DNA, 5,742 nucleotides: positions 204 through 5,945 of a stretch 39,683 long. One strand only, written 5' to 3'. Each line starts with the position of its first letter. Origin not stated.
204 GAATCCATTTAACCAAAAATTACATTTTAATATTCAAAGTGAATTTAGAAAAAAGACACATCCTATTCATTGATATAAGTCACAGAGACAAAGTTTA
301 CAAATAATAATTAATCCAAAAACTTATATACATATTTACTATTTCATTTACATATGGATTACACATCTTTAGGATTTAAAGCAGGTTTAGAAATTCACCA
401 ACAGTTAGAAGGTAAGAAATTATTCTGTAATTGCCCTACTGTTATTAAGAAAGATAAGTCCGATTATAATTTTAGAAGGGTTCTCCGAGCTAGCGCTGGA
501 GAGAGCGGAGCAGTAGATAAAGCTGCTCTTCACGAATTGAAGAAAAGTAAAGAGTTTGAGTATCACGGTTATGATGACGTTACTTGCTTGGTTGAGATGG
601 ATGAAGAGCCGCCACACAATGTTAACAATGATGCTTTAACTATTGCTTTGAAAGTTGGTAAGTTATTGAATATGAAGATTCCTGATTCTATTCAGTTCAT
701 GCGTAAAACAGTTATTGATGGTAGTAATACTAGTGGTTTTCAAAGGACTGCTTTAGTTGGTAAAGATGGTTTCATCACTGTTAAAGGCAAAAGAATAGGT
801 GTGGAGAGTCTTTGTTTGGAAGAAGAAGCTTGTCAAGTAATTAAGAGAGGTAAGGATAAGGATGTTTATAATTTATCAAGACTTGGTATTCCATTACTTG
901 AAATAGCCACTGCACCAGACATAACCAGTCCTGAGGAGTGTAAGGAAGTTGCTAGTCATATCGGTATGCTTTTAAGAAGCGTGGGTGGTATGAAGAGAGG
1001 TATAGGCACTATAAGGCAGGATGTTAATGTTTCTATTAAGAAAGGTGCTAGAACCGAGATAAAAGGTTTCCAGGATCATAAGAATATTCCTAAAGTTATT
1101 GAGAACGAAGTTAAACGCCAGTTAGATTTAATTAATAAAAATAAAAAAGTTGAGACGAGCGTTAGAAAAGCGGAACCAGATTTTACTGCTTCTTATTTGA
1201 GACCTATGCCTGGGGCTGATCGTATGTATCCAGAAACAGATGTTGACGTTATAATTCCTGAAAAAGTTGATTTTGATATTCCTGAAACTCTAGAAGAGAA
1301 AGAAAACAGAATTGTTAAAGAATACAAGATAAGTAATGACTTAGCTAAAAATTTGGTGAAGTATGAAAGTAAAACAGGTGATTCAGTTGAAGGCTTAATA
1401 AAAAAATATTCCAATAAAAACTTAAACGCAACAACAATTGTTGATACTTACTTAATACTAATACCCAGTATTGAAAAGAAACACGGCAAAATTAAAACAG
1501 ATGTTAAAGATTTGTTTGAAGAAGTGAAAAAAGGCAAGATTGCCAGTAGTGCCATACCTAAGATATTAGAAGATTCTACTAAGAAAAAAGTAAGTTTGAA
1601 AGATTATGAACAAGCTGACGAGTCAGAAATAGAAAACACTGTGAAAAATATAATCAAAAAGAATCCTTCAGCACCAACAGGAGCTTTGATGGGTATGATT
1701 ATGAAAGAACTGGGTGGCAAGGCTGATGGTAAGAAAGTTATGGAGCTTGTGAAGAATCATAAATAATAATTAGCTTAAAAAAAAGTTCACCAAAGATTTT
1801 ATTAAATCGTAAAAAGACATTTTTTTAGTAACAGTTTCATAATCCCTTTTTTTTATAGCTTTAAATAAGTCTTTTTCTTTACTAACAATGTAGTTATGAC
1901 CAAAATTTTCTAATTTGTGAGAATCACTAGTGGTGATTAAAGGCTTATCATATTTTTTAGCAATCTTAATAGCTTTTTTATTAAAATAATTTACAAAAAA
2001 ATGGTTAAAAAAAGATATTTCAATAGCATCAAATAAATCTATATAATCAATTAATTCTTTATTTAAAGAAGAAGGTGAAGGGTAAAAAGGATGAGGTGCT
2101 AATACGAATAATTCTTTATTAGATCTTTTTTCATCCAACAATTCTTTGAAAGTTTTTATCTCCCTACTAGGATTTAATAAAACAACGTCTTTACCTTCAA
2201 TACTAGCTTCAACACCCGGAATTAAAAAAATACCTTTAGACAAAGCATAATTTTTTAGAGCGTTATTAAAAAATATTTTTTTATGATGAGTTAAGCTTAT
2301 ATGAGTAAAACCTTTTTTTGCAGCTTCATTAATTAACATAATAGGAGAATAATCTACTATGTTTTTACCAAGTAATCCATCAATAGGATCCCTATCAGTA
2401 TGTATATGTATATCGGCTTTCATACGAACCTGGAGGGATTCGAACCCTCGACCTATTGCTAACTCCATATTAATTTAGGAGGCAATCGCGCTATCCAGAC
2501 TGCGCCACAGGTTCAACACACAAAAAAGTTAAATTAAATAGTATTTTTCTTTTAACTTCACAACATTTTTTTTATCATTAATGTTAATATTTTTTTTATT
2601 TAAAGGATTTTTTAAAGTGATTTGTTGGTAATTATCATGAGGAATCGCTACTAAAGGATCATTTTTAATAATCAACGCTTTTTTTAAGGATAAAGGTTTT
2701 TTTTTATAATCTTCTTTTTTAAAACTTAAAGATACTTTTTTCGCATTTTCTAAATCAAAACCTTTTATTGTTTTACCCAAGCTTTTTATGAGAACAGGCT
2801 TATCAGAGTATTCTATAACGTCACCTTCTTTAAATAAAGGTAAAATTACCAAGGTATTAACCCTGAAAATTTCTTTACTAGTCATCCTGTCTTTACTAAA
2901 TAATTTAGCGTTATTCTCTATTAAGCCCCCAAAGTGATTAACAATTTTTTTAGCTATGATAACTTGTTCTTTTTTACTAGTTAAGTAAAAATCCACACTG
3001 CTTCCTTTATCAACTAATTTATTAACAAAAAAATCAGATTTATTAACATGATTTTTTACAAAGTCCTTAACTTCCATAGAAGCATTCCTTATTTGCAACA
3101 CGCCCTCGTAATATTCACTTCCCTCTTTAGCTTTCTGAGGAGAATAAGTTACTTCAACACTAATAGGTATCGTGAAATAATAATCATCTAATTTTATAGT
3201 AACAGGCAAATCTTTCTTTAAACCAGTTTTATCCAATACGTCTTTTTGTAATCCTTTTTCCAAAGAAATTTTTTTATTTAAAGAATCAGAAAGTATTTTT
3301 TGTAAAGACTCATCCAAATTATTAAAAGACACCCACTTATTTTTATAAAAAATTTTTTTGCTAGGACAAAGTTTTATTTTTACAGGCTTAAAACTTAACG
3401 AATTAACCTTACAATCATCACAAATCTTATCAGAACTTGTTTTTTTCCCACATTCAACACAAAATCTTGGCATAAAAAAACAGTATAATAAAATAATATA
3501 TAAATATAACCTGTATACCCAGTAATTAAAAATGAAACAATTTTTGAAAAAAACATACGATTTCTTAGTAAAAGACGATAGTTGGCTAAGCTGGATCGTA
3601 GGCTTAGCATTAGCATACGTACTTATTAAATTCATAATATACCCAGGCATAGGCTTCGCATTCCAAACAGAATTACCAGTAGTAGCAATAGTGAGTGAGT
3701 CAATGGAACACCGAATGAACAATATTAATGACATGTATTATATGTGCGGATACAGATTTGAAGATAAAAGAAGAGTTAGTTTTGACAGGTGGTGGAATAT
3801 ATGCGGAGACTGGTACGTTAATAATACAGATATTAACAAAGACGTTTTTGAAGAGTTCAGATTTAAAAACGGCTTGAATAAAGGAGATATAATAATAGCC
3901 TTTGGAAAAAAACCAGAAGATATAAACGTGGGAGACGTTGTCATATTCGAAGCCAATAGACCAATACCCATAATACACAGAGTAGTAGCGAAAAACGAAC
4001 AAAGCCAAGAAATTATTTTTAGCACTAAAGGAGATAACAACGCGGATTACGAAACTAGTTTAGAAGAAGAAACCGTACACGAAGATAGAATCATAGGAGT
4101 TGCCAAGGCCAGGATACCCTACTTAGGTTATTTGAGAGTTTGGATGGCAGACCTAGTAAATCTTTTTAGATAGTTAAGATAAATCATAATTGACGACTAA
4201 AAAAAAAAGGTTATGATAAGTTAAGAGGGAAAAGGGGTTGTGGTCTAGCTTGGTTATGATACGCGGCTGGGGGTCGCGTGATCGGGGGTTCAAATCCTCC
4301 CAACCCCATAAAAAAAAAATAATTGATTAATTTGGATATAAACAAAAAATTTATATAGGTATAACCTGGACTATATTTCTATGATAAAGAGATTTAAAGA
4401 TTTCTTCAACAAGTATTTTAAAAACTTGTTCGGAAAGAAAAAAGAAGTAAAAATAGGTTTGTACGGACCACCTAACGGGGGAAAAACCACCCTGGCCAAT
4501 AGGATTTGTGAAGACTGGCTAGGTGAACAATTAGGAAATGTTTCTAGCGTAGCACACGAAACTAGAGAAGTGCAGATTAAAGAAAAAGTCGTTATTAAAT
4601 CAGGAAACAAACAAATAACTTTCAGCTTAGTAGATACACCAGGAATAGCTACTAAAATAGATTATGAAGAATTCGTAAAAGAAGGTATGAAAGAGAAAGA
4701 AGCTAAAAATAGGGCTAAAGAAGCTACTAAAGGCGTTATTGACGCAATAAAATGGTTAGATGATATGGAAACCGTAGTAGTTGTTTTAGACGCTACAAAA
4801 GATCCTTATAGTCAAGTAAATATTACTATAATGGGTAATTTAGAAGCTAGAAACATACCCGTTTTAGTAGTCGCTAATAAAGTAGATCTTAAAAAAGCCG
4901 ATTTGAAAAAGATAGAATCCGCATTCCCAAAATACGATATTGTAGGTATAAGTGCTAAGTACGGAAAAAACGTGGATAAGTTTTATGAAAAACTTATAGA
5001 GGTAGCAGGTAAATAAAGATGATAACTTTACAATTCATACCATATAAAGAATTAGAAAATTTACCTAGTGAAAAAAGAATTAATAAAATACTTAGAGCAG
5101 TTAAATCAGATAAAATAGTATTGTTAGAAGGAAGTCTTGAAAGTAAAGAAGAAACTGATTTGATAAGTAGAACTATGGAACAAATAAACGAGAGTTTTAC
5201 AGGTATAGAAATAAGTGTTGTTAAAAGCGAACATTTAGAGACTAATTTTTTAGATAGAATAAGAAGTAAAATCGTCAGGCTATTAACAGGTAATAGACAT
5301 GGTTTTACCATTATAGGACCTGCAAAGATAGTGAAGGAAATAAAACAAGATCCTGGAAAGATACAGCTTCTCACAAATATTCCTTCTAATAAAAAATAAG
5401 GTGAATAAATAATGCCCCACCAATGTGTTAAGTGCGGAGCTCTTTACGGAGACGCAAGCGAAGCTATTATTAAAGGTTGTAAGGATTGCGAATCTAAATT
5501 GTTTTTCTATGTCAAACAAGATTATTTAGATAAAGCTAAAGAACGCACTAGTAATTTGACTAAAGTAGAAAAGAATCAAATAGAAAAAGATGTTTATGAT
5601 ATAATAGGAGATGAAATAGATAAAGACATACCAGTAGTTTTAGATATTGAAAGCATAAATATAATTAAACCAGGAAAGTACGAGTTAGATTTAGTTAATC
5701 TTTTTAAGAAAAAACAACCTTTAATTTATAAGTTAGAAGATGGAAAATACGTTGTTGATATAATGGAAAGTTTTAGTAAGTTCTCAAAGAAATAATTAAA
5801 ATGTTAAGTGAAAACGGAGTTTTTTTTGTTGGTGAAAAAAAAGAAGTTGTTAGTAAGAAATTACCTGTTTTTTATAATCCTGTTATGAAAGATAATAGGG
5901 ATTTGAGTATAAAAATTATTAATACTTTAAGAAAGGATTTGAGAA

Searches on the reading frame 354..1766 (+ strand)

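Call 43: search_protein_families(library=pfam, proteins=[window:354-1766:+], max_evalue=0.001)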
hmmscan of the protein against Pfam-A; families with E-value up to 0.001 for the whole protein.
window:354-1766:+ (470 aa): 3 families
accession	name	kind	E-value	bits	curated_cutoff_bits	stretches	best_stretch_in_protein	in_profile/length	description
PF02934.20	GatB_N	-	1.5e-55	188.8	23.4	1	9-301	2-270/277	GatB/GatE catalytic domain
PF02637.23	GatB_Yqey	-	6.9e-08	32.9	27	1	345-468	3-146/148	GatB domain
PF09424.15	YqeY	-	0.00012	22.7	27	1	419-468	89-141/143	Yqey-like protein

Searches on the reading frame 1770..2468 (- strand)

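Call 43: search_protein_families(library=pfam, proteins=[window:1770-2468:-], max_evalue=0.001)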
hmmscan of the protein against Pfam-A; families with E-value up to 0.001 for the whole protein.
window:1770-2468:- (232 aa): 1 family
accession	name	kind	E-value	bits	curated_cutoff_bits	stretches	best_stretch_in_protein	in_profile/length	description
PF13263.12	PHP_C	-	5.4e-08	32.7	21.3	1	161-208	2-54/56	PHP-associated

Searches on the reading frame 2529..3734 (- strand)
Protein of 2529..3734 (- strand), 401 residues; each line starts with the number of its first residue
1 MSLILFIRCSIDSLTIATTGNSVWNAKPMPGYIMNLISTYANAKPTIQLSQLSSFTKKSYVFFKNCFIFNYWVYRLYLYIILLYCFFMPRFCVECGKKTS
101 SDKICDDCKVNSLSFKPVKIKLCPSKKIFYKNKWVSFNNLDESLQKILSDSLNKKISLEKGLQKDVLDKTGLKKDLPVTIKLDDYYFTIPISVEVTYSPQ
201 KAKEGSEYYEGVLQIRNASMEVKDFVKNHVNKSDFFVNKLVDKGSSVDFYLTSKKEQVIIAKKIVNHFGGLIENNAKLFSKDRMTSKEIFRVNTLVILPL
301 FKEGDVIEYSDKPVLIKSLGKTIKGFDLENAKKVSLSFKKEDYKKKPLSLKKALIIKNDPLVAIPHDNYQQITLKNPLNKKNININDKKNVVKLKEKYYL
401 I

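Call 43: search_protein_families(library=pfam, proteins=[window:2529-3734:-], max_evalue=0.001)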
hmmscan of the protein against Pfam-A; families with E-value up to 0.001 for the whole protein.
window:2529-3734:- (401 aa): 1 family
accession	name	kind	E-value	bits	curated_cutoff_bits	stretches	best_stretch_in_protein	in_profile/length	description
PF04981.18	NMD3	-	1.7e-17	64.2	24.9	1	92-296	1-241/243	NMD3 family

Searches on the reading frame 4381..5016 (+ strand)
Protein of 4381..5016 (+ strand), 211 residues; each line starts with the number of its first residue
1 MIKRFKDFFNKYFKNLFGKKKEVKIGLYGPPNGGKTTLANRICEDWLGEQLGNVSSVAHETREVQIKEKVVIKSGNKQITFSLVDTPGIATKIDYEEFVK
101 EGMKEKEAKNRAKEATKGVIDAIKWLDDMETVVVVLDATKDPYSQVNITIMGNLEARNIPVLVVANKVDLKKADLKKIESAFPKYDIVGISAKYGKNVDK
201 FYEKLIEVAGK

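Call 43: search_protein_families(library=pfam, proteins=[window:4381-5016:+], max_evalue=0.001)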
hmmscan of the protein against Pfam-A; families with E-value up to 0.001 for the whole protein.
window:4381-5016:+ (211 aa): 10 families
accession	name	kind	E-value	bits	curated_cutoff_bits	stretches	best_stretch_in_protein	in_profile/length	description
PF01926.29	MMR_HSR1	-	3.8e-14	53.2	21.9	1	24-167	1-113/113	50S ribosome-binding GTPase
PF00009.33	GTP_EFTU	-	7e-11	42.5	26.5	1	125-208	89-185/188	Elongation factor Tu GTP binding domain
PF02421.24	FeoB_N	-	8.9e-08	32.2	27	1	24-203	2-154/156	Ferrous iron transport protein B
PF00025.27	Arf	-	1.5e-06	28.2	22.3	0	10-49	2-41/174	ADP-ribosylation factor family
PF00735.24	Septin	-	5e-06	26.4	26.2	1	27-97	9-80/280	Septin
PF08477.19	Roc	-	2.4e-05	25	27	0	24-88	1-65/119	Ras of Complex, Roc, domain of DAPkinase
PF16897.10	MMR_HSR1_Xtn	-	6.8e-05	23.2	35.2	1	156-205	53-100/106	C-terminal region of MMR_HSR1 domain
PF03193.22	RsgA_GTPase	-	7.2e-05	23.1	30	0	129-205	23-104/174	RsgA GTPase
PF00071.28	Ras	-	0.00019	21.5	21.6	0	143-207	87-158/162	Ras family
PF00004.35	AAA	-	0.00075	20.4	21.2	0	27-170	3-113/131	ATPase family associated with various cellular activities (AAA)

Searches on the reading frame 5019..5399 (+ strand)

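Call 43: search_protein_families(library=pfam, proteins=[window:5019-5399:+], max_evalue=0.001)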
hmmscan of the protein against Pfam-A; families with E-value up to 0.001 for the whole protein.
window:5019-5399:+ (126 aa): 1 family
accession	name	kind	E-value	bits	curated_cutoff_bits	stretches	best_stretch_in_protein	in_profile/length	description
PF09846.14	OapB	-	1.1e-19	70.8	27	1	12-116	1-100/104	Origin-associated protein OapB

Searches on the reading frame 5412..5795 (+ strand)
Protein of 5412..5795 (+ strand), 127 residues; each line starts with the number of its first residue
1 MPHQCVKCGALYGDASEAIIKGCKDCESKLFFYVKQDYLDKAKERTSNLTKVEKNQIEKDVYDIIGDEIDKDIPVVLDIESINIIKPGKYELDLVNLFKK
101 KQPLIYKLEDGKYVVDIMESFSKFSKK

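Call 43: search_protein_families(library=pfam, proteins=[window:5412-5795:+], max_evalue=0.001)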
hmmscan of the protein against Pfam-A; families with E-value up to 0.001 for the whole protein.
window:5412-5795:+ (127 aa): 1 family
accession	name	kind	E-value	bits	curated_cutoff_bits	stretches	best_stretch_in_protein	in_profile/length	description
PF09845.14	OapC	-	5.4e-21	75.7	23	1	2-121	1-131/133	Origin-associated protein OapC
